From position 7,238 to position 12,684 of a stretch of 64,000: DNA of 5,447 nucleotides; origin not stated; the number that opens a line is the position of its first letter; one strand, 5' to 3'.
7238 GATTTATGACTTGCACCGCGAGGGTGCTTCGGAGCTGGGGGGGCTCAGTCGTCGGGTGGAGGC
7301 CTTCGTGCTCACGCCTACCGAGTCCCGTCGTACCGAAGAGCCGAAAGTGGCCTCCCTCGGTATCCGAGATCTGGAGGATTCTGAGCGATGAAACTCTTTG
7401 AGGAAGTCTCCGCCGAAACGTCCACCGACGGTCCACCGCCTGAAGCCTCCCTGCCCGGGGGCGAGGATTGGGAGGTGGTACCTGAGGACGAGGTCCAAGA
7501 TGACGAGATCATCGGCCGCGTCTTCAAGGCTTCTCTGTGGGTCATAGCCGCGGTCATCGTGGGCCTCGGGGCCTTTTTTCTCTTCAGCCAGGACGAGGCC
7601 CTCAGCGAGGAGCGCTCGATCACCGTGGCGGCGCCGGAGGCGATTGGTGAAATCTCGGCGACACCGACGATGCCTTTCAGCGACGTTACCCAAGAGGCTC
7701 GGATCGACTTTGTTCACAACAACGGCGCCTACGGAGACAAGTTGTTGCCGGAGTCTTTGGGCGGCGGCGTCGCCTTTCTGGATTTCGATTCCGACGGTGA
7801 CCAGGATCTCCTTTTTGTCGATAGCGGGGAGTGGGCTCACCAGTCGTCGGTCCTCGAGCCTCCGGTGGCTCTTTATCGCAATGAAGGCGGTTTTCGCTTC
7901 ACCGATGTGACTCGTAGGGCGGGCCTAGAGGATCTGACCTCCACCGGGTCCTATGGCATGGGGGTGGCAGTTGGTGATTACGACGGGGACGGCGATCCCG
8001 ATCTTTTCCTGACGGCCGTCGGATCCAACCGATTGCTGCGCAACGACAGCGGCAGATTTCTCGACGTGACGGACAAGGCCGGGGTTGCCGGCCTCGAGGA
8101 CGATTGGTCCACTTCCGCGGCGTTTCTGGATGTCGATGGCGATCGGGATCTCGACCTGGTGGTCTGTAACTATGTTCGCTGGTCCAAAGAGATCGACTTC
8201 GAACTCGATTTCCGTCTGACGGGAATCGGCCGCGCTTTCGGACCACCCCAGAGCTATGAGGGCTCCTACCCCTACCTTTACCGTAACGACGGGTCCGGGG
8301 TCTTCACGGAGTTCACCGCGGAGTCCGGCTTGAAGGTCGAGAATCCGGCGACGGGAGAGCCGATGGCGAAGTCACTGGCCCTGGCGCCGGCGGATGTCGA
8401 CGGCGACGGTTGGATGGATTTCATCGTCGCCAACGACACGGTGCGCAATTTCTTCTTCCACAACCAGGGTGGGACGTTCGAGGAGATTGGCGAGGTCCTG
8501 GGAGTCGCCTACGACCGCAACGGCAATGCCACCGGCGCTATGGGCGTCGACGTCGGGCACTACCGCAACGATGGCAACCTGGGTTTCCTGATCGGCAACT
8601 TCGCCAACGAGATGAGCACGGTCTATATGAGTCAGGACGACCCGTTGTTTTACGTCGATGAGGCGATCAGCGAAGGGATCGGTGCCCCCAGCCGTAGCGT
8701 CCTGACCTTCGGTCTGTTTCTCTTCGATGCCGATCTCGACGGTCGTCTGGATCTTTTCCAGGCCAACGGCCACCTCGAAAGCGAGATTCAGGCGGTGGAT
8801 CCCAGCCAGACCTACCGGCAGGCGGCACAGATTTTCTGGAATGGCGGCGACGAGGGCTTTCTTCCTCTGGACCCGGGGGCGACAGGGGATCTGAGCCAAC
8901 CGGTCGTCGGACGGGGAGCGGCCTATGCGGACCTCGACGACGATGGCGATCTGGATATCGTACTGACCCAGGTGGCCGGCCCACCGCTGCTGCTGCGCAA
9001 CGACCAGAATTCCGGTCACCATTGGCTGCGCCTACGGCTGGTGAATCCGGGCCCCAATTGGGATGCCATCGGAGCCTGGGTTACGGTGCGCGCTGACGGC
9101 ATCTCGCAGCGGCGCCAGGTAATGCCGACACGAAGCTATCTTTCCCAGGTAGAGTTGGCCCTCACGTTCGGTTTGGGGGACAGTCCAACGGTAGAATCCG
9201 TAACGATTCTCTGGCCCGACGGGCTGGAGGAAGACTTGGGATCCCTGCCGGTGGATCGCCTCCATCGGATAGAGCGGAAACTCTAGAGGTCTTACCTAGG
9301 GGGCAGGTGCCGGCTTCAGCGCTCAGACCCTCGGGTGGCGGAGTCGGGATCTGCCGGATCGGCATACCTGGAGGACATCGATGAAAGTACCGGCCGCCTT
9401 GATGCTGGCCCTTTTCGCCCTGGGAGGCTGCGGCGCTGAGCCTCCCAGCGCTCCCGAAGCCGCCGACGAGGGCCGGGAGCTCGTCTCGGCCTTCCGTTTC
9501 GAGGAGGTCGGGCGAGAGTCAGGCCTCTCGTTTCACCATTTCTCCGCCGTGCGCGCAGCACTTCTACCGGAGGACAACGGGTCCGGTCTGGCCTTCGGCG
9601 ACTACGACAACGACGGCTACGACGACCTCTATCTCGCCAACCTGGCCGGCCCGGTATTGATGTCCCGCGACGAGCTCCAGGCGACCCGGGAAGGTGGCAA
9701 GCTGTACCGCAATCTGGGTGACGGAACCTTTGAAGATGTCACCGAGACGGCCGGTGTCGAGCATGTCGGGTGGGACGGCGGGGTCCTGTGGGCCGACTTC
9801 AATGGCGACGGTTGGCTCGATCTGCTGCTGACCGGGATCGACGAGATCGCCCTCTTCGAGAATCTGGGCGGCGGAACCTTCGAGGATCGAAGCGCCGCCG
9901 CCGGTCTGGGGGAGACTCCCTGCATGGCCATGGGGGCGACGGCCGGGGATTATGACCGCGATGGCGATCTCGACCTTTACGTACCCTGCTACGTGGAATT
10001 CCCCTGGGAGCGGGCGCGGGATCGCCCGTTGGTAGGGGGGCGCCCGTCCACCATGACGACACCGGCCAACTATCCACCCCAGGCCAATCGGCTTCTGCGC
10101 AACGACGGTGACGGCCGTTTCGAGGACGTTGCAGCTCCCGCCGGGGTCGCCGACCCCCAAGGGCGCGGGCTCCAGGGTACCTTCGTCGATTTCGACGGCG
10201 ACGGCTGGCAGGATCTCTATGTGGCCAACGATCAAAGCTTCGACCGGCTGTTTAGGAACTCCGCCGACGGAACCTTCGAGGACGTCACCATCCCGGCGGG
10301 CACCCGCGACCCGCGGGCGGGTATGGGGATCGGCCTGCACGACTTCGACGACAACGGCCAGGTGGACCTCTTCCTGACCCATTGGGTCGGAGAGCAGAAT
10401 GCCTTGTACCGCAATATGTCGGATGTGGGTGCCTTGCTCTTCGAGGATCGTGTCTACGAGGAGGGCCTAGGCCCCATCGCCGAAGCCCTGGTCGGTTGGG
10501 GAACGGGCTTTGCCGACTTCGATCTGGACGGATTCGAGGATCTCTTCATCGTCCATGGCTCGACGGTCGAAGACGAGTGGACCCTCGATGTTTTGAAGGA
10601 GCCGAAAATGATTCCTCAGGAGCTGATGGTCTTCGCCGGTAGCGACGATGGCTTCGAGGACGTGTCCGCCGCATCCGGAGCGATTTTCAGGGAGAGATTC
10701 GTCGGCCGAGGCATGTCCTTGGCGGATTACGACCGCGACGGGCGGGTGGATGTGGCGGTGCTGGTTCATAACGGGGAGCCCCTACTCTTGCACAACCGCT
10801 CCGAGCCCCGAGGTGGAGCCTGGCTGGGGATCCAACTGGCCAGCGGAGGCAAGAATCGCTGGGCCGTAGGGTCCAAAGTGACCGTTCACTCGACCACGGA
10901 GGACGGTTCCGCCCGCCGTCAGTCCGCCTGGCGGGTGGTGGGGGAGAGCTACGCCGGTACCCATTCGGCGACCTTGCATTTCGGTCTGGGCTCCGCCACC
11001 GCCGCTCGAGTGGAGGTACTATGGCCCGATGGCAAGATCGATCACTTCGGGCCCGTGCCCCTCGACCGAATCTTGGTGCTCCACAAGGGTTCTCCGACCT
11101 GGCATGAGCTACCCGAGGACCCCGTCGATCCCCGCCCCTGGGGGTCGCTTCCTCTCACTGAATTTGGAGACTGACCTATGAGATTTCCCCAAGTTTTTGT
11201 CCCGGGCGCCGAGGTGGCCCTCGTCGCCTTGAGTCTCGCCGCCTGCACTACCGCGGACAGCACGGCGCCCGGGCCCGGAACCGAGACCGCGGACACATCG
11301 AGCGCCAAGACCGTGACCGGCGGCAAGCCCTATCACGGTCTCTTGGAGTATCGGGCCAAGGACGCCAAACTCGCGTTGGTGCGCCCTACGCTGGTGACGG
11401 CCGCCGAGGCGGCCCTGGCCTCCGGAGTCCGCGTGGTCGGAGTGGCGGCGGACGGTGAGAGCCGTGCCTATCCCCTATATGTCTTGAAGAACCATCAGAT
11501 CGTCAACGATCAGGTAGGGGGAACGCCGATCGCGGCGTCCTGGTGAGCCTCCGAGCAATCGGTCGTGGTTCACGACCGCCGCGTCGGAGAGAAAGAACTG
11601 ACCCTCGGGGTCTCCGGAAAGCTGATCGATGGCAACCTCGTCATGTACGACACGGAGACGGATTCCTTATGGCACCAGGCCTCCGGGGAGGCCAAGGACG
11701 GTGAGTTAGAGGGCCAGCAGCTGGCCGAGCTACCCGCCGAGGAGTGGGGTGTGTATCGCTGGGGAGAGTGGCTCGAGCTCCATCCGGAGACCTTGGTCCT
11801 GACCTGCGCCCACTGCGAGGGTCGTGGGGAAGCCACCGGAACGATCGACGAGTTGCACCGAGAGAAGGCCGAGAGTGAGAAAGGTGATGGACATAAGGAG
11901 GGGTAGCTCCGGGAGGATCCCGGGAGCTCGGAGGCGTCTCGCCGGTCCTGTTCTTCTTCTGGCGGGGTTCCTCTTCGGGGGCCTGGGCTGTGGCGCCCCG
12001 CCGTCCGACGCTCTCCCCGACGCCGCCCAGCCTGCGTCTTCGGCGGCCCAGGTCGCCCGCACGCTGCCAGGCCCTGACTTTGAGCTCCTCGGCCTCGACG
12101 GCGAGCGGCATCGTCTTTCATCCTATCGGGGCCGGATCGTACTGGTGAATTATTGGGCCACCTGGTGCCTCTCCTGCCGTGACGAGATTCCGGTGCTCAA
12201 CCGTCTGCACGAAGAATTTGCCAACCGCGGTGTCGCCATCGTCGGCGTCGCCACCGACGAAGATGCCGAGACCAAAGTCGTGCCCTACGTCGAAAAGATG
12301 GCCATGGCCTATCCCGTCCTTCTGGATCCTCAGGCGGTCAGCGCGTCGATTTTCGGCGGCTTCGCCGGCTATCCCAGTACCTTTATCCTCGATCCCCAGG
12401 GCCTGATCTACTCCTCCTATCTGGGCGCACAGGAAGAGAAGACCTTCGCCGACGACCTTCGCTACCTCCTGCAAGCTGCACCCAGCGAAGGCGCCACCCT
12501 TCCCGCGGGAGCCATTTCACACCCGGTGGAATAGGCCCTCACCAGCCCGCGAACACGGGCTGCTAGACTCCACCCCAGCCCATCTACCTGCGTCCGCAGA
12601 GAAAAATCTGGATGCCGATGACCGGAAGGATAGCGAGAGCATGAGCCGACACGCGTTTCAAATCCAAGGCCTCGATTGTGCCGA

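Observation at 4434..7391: Unusual cytochrome architecture: 5-TM anchor + five CxxCH hemes + C-terminal TPR array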

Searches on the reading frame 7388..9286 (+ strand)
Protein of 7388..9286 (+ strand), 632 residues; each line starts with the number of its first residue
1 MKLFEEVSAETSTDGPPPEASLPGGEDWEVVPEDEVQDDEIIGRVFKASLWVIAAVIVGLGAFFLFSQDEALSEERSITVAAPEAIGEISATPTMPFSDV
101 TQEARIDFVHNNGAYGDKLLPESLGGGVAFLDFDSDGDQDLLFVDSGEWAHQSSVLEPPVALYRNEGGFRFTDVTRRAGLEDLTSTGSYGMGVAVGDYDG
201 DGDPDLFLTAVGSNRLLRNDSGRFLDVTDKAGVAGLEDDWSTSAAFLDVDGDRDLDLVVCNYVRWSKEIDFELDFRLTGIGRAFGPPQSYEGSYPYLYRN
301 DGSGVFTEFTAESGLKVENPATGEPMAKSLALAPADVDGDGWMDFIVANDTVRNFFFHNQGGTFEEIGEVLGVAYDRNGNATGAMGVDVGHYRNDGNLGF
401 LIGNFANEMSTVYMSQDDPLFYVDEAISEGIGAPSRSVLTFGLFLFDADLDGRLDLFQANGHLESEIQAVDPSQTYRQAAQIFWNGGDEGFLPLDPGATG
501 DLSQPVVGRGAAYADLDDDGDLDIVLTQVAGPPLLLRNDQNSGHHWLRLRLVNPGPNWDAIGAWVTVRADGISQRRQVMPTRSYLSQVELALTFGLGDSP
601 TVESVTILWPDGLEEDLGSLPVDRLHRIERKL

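Call 4: search_protein_families(library=pfam, proteins=[window:7388-9286:+], max_evalue=0.01)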
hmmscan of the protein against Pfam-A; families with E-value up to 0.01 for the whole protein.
window:7388-9286:+ (632 aa): 3 families
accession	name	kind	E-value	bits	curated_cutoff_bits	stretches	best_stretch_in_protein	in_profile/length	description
PF13517.12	FG-GAP_3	-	5e-32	110.7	26.9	5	132-207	1-60/61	FG-GAP-like repeat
PF07593.17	UnbV_ASPIC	-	1.4e-20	73.4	23.4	1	560-625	1-66/68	ASPIC and UnbV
PF01839.29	FG-GAP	-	7e-10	39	22.1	2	190-210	2-22/37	FG-GAP repeat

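Call 5: search_protein_families(library=ncbifam, proteins=[window:7388-9286:+], max_evalue=0.01)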
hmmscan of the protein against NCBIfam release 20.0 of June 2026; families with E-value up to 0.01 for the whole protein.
window:7388-9286:+ (632 aa): 0 families

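Call 58: search_solved_structures(query=window:7388-9283:+, max_evalue=0.001)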
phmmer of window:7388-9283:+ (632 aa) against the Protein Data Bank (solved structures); distinct sequences matched with E-value up to 0.001: 1.
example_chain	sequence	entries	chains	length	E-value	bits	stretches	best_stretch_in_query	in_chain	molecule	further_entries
9etn_A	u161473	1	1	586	1.3e-12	50.5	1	343-613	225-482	Cartilage acidic protein 1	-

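Call 63: list_cluster_members(proteins=[P0001, window:7388-9283:+])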
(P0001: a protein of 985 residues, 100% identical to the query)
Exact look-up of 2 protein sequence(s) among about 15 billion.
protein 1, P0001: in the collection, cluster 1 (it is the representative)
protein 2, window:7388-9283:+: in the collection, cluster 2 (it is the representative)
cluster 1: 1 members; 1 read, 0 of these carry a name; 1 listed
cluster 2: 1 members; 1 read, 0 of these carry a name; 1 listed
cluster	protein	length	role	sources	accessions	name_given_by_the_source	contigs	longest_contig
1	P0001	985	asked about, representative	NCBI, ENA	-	-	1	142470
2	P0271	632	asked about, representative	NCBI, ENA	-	-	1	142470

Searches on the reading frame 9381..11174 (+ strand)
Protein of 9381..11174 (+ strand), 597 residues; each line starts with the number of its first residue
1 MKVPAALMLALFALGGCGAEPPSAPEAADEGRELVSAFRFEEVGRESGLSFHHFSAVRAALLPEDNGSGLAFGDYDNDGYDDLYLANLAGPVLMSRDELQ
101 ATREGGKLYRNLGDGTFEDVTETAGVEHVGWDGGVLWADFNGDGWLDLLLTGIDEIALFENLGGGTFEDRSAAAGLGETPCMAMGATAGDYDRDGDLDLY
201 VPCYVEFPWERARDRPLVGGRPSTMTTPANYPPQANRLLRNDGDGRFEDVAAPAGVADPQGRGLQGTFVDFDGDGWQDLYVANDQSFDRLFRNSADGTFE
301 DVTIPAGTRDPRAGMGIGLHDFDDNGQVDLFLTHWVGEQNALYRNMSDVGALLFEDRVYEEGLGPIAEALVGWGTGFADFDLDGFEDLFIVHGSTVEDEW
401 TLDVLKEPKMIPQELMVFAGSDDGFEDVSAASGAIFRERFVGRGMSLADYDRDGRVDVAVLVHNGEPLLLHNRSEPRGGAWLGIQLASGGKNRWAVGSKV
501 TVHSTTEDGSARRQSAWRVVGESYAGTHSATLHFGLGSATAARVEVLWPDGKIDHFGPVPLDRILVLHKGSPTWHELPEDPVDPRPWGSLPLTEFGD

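Call 4: search_protein_families(library=pfam, proteins=[window:9381-11174:+], max_evalue=0.01)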
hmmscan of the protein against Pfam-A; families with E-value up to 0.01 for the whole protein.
window:9381-11174:+ (597 aa): 3 families
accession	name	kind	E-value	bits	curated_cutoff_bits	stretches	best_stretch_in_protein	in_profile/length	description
PF13517.12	FG-GAP_3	-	3.1e-42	143.4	26.9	6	139-201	1-61/61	FG-GAP-like repeat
PF07593.17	UnbV_ASPIC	-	4.2e-16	59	23.4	1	495-565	1-67/68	ASPIC and UnbV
PF01839.29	FG-GAP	-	2.6e-11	43.6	22.1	2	66-87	1-22/37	FG-GAP repeat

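Call 5: search_protein_families(library=ncbifam, proteins=[window:9381-11174:+], max_evalue=0.01)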
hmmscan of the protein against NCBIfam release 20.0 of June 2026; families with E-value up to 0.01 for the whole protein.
window:9381-11174:+ (597 aa): 0 families

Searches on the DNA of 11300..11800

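Call 84: search_rna_families(source=window, start=11300, end=11800, threshold=evalue, max_evalue=1)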
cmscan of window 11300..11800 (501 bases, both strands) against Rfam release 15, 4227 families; matches with E-value up to 1: 2.
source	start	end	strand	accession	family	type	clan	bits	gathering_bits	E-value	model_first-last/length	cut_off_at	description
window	11410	11470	-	RF01972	H19_1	Gene; lncRNA;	-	24.5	50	0.83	1-71/71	no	H19 conserved region 1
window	11664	11703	-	RF03059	raiA-hairpin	Gene; sRNA;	-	20.4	43.7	0.27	1-48/48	no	raiA-hairpin RNA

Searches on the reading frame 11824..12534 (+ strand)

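Call 43: search_protein_families(library=pfam, proteins=[window:11824-12534:+], max_evalue=0.00001)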
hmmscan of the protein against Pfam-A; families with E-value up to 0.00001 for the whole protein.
window:11824-12534:+ (236 aa): 4 families
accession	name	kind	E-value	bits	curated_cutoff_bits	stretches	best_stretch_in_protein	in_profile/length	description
PF00578.27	AhpC-TSA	-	2.8e-24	85.9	26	1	84-196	6-122/124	AhpC/TSA family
PF08534.16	Redoxin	-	3.7e-18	66.2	26.6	1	83-206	6-139/148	Redoxin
PF13905.12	Thioredoxin_8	-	3.9e-08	34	27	1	103-193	1-92/94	Thioredoxin-like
PF00085.26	Thioredoxin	-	7.5e-07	29.5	23.5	1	104-154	19-68/103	Thioredoxin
